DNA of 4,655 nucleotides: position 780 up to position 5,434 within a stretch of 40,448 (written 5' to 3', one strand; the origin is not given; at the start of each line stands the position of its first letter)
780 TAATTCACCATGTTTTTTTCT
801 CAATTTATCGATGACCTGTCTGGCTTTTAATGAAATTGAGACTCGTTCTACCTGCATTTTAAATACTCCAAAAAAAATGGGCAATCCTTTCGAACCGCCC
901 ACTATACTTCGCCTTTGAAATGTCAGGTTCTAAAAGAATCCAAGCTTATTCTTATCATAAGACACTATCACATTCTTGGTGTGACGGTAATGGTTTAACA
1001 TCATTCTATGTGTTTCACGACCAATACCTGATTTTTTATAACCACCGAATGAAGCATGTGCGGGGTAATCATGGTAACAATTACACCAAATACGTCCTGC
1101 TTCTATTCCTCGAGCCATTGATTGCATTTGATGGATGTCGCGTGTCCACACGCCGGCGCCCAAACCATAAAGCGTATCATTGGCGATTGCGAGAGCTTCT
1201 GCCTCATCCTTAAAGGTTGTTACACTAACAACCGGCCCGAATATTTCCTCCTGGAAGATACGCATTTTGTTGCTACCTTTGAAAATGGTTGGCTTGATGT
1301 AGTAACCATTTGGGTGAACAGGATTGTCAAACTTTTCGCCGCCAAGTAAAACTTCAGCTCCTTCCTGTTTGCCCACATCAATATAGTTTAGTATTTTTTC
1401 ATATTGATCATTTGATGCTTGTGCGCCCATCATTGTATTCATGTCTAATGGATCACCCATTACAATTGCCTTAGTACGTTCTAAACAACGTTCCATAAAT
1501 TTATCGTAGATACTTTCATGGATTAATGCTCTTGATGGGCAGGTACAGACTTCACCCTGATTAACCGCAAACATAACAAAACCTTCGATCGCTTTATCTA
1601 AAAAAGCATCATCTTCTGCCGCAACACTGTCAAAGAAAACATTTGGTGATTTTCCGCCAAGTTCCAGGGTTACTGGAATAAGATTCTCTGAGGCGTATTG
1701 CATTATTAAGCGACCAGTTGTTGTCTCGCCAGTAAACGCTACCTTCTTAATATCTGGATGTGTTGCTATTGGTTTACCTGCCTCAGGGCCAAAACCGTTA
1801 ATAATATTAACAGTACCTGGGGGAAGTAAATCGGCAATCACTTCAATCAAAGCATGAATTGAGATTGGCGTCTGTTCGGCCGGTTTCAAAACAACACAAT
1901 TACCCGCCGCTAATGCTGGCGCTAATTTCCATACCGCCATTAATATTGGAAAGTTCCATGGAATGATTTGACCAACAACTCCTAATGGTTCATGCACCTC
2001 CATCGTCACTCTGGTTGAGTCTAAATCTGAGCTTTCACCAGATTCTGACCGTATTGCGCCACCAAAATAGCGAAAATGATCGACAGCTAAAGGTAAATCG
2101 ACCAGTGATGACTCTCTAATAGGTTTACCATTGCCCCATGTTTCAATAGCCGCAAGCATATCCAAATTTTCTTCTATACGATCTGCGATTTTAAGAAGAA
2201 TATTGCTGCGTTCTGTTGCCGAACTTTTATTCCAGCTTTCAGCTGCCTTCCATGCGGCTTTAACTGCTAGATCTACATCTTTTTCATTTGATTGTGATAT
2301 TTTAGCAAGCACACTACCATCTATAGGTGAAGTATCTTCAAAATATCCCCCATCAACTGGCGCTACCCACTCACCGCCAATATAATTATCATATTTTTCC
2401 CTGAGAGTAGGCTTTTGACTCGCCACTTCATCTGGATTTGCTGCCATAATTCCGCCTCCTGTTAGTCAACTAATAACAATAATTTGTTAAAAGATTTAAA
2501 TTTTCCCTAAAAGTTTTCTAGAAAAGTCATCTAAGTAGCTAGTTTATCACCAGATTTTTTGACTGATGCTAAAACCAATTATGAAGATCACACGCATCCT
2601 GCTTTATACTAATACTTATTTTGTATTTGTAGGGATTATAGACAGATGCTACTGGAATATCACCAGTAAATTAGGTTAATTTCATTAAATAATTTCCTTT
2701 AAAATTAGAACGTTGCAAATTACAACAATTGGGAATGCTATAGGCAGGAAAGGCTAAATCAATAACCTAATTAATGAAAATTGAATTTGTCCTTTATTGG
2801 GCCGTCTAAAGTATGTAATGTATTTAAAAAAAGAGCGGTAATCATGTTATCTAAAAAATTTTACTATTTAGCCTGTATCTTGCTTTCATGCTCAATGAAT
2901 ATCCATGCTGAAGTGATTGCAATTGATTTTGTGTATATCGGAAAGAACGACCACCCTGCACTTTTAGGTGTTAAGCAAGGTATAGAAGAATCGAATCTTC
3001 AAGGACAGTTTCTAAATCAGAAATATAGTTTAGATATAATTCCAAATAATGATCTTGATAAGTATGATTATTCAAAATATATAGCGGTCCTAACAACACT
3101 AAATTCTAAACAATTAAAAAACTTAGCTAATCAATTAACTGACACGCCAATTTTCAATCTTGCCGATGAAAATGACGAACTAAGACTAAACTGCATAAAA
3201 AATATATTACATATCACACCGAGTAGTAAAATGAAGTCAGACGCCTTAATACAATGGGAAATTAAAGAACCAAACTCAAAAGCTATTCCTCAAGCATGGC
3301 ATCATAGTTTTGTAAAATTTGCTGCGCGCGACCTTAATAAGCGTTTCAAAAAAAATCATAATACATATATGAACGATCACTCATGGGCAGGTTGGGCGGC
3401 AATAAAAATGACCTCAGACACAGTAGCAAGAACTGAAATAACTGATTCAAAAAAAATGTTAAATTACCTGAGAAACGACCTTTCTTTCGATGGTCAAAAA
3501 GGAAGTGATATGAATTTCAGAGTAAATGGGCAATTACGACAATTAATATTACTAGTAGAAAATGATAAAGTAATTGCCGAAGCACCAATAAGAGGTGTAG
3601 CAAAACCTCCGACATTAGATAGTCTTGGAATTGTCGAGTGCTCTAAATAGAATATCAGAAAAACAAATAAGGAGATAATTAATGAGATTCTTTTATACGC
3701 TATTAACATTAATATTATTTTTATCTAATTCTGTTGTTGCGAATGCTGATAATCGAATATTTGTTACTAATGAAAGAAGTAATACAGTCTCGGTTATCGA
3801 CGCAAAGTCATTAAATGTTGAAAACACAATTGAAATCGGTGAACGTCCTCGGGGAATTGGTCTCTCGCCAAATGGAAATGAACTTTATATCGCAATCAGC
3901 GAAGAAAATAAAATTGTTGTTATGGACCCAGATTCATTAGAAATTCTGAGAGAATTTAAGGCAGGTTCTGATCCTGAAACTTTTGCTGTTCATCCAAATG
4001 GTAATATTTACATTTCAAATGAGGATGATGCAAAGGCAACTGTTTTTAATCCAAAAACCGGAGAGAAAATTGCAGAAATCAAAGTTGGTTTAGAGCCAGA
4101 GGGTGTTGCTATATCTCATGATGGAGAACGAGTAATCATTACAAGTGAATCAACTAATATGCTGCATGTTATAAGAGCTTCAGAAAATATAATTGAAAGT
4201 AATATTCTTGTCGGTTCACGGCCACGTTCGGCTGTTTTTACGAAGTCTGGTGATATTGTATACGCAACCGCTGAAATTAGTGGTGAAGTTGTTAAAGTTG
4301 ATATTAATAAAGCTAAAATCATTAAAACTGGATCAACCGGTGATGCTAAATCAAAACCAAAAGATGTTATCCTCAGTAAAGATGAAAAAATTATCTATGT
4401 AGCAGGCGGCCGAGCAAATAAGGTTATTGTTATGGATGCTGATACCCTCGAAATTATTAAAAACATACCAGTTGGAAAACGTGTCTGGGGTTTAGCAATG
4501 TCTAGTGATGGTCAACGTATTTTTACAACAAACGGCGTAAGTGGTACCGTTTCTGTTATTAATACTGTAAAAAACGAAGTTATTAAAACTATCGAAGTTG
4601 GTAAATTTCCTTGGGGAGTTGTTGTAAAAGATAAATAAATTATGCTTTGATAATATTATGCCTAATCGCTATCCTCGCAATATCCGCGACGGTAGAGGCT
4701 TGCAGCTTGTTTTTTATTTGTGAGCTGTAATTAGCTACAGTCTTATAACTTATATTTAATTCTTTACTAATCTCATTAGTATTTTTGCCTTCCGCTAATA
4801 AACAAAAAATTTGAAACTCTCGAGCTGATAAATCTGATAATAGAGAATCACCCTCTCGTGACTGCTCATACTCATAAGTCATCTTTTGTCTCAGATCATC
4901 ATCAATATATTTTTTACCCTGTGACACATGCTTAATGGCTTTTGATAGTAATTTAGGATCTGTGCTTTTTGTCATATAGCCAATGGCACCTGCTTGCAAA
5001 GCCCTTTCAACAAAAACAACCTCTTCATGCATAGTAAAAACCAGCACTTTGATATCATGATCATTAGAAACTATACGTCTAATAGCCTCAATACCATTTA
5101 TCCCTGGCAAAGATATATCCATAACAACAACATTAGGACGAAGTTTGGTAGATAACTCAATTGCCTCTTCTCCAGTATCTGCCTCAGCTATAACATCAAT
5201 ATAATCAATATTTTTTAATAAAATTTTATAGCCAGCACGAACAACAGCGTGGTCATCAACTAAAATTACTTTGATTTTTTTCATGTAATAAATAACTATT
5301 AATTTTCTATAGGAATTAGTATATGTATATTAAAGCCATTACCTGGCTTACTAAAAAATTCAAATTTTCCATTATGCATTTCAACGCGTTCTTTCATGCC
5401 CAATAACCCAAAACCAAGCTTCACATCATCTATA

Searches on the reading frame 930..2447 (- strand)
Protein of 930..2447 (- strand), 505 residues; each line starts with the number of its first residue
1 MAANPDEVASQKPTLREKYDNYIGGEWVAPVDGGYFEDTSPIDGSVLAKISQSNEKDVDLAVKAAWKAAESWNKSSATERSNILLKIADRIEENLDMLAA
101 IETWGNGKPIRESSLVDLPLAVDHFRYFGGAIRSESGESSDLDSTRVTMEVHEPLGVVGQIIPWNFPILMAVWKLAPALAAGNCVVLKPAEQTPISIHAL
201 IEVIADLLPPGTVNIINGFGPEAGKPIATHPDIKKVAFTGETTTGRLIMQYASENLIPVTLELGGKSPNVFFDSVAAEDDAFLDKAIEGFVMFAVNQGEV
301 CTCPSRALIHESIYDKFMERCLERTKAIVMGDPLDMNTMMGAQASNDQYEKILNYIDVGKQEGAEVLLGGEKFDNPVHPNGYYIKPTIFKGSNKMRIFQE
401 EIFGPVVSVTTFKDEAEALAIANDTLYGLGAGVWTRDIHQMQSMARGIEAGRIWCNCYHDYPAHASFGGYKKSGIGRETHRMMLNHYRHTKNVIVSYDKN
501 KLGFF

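Call 14: search_protein_families(library=pfam, proteins=[window:930-2447:-], max_evalue=0.00001)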
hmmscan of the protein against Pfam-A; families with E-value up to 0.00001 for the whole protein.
window:930-2447:- (505 aa): 1 family
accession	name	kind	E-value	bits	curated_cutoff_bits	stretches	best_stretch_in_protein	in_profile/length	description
PF00171.27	Aldedh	-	1.5e-159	531.9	23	1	27-493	1-461/461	Aldehyde dehydrogenase family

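Call 54: search_protein_families(library=ncbifam, proteins=[window:930-2447:-], max_evalue=0.00001)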
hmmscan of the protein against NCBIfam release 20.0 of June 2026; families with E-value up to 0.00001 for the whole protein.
window:930-2447:- (505 aa): 42 families (the best 25 are shown)
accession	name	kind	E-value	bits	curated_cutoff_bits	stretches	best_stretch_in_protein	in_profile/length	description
NF050026.1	AcaldDHExaC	equivalog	1.1e-257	855.6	900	1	14-505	11-503/503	acetaldehyde dehydrogenase ExaC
TIGR01804.1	BADH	equivalog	6.3e-142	473.3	668.6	1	22-491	1-467/467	betaine-aldehyde dehydrogenase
NF009725.0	PRK13252.1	equivalog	2.5e-139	464.9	593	1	17-499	5-483/488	betaine-aldehyde dehydrogenase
TIGR02299.1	HpaE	equivalog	3.3e-137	458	638.35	1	21-502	3-483/488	5-carboxymethyl-2-hydroxymuconate semialdehyde dehydrogenase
NF010000.0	PRK13473.1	subfamily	1.3e-130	436.3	615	1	20-496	4-473/475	aminobutyraldehyde dehydrogenase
NF045736.1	PaDhStyDRhodo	equivalog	3.2e-125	418.4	800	1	20-480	4-462/479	phenylacetaldehyde dehydrogenase StyD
NF045735.1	PaDhStyDPseudo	equivalog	7.1e-120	400.9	850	1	22-497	6-483/483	phenylacetaldehyde dehydrogenase StyD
TIGR03216.1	OH_muco_semi_DH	equivalog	8e-119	397.4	693.25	1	20-495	2-479/481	2-hydroxymuconic semialdehyde dehydrogenase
NF007352.0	PRK09847.1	equivalog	1.1e-112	377.1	850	1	22-497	23-493/495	aldehyde dehydrogenase PuuC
NF042993.1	AlphKGSA_gudD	equivalog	7.8e-112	374.5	770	1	17-495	2-480/481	alpha-ketoglutaric semialdehyde dehydrogenase GucD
NF052305.1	DioxValDhHalo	equivalog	2.9e-108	362.9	750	1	17-497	3-483/483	2,5-dioxovalerate dehydrogenase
TIGR03374.1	ABALDH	equivalog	3e-100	336.3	909.3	1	34-495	16-471/472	aminobutyraldehyde dehydrogenase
TIGR01780.1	SSADH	subfamily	8.9e-97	324.8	646.35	1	40-491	3-448/448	succinate-semialdehyde dehydrogenase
NF006916.0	PRK09407.1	equivalog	5.4e-96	322.3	521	1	36-494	36-491/526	succinic semialdehyde dehydrogenase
NF040648.1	lactal_redase_Meth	equivalog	2.2e-95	320.4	650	1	23-495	3-462/463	lactaldehyde dehydrogenase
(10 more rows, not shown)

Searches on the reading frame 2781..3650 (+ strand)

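Call 14: search_protein_families(library=pfam, proteins=[window:2781-3650:+], max_evalue=0.00001)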
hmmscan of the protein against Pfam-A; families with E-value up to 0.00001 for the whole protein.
window:2781-3650:+ (289 aa): 0 families

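Call 25: search_protein_families(library=ncbifam, proteins=[window:2781-3650:+], max_evalue=1e-10)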
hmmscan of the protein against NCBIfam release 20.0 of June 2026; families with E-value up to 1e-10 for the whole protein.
window:2781-3650:+ (289 aa): 1 family
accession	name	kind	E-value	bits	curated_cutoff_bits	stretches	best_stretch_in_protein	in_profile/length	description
TIGR03863.1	PQQ_ABC_bind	subfamily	3.2e-39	134.9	413.6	2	169-284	221-339/347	ABC transporter, substrate binding protein, PQQ-dependent alcohol dehydrogenase system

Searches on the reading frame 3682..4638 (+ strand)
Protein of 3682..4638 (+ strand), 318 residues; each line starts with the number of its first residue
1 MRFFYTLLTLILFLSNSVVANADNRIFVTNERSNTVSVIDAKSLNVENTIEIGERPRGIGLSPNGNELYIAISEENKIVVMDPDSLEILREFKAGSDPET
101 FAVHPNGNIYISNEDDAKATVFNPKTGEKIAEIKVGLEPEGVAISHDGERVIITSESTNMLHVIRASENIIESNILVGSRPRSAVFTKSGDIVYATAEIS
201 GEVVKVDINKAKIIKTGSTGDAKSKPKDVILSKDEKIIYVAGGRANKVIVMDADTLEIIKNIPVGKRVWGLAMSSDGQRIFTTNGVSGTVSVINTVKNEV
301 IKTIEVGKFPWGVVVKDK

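Call 14: search_protein_families(library=pfam, proteins=[window:3682-4638:+], max_evalue=0.00001)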
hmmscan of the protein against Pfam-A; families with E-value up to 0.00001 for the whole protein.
window:3682-4638:+ (318 aa): 13 families
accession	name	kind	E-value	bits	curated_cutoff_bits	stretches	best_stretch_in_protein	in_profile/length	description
PF21783.3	YNCE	-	3.1e-16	60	27.1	1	22-317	38-335/339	YNCE-like beta-propeller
PF25174.1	Beta-prop_THOC3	-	2e-15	56.9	305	1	102-308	53-255/272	THOC3 beta-propeller domain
PF10282.15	Lactonase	-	1.3e-14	54.6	21.7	1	178-295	190-320/344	Lactonase, 7-bladed beta-propeller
PF23414.1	Beta-prop_EML_2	-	9.6e-14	51.8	90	0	20-96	6-81/266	Echinoderm microtubule-associated protein second beta-propeller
PF02239.22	Cytochrom_D1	-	2.2e-11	43.4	25.5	0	201-304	15-115/368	Cytochrome D1 heme domain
PF16819.11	DUF5074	-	3.7e-10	39.8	27.2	0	22-135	107-223/353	Domain of unknown function (DUF5074)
PF01436.27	NHL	-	6.2e-09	35.9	20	0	17-38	6-27/28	NHL repeat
PF24814.1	WD40_Prp19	-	7.8e-08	32.1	320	1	17-242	54-279/281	Prp19 WD40 domain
PF05096.18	Glu_cyclase_2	-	2e-07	31.1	22.3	0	239-307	96-161/249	Glutamine cyclotransferase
PF08450.18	SGL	-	3.4e-07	30.6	26.3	0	34-136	115-223/246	SMP-30/Gluconolactonase/LRE-like region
PF13570.13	Beta-prop_ACSF4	-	3.5e-07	30.4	133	0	146-307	17-174/329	Beta-alanine-activating enzyme, beta-propeller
PF24805.1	EIF3I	-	1.1e-06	28.5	200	0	103-265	60-229/324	EIF3I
PF23393.2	Beta-prop_WDR90_POC16_2nd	-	7.4e-06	25.8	60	0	71-163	11-104/291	WDR90/POC16, second beta-propeller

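Call 25: search_protein_families(library=ncbifam, proteins=[window:3682-4638:+], max_evalue=1e-10)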
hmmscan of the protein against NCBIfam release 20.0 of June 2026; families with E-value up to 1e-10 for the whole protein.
window:3682-4638:+ (318 aa): 7 families
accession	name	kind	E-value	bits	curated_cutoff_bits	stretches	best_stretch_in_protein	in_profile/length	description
TIGR03866.1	PQQ_ABC_repeats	subfamily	2e-96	322.7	287.3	1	21-316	8-309/310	PQQ-dependent catabolism-associated beta-propeller protein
TIGR02276.1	beta_rpt_yvtn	repeat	1.3e-46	156.3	27.85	2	276-315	2-41/42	beta-propeller repeat protein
NF052340.1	hydrazine_beta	equivalog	9.9e-34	117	560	0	139-263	35-158/372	hydrazine synthase subunit beta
NF052460.1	L-NosZ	equivalog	6.8e-28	97.4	700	1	185-316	93-224/480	clade III lactonase-type nitrous-oxide reductase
NF052280.1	7_blade_YncE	equivalog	1.4e-22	79.9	400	0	21-77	266-322/338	7-bladed beta-propeller protein YncE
NF052342.1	hydrazine_BC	exception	1.8e-20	72.7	1250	0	139-252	41-153/690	hydrazine synthase subunit beta-gamma fusion subunit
NF048007.1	MmpL3Stblzr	equivalog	1.2e-13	51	600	1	21-296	58-337/366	MmpL3/TtfA transport complex stabilizer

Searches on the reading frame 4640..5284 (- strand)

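Call 14: search_protein_families(library=pfam, proteins=[window:4640-5284:-], max_evalue=0.00001)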
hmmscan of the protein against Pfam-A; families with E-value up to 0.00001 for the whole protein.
window:4640-5284:- (214 aa): 2 families
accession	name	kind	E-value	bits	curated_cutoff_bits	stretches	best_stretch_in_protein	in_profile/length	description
PF00072.30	Response_reg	-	9.1e-28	97.1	30.2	1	6-118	1-111/111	Response regulator receiver domain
PF00196.25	GerE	-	8.6e-15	54.5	23.5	1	151-206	2-57/57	Bacterial regulatory proteins, luxR family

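Call 25: search_protein_families(library=ncbifam, proteins=[window:4640-5284:-], max_evalue=1e-10)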
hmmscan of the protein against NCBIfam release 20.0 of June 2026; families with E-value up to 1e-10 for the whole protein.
window:4640-5284:- (214 aa): 32 families (the best 25 are shown)
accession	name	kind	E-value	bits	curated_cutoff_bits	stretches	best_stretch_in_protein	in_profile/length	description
NF007018.1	PRK09483.1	equivalog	8.3e-55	185.8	280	1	4-214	2-211/217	UvrY/SirA/GacA family response regulator transcription factor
NF052445.1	RespRegMctR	equivalog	3.6e-44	150.6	300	1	3-211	1-204/205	two-component system response regulator MctR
NF011896.0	PRK15369.1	equivalog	8.1e-43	146.5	242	1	1-211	1-209/211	two component system response regulator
NF007935.0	PRK10651.1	equivalog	1.3e-34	119.3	250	1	3-197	6-201/216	two-component system response regulator NarL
NF047785.1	respo_reg_MadR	equivalog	1.5e-33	116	300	1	4-211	1-208/209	MadR family response regulator transcription factor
NF007403.0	PRK09935.1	equivalog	4.5e-28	98.3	271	1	1-211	1-209/210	fimbria biosynthesis transcriptional regulator FimZ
NF007419.0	PRK09958.1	equivalog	1e-27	97.1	251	1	6-211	3-203/204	acid-sensing system DNA-binding response regulator EvgA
NF007708.0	PRK10403.1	equivalog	3e-27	95.5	343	1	4-196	7-198/215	nitrate/nitrite response regulator protein NarP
NF007685.0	PRK10360.1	equivalog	1.4e-26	93.6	258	1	4-204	2-190/196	response regulator transcription factor UhpA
NF006900.1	PRK09390.1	equivalog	1.4e-25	90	255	1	3-209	4-200/203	response regulator FixJ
NF008098.0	PRK10840.1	equivalog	8.6e-24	84.2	235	1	1-194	1-190/216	response regulator transcription factor RcsB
NF001965.0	PRK00742.1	subfamily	6.8e-22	78.2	293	1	1-110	1-111/357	chemotaxis-specific protein-glutamate methyltransferase CheB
NF041367.1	CheY_Halo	equivalog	3.8e-19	69.2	200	1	6-120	1-113/114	chemotaxis protein CheY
NF008677.0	PRK11697.1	equivalog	1e-17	64.3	246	1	4-127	2-122/238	two-component system response regulator BtsR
NF041830.1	RR_TF_ErdR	exception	6.5e-17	62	390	1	5-203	3-202/213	response regulator transcription factor ErdR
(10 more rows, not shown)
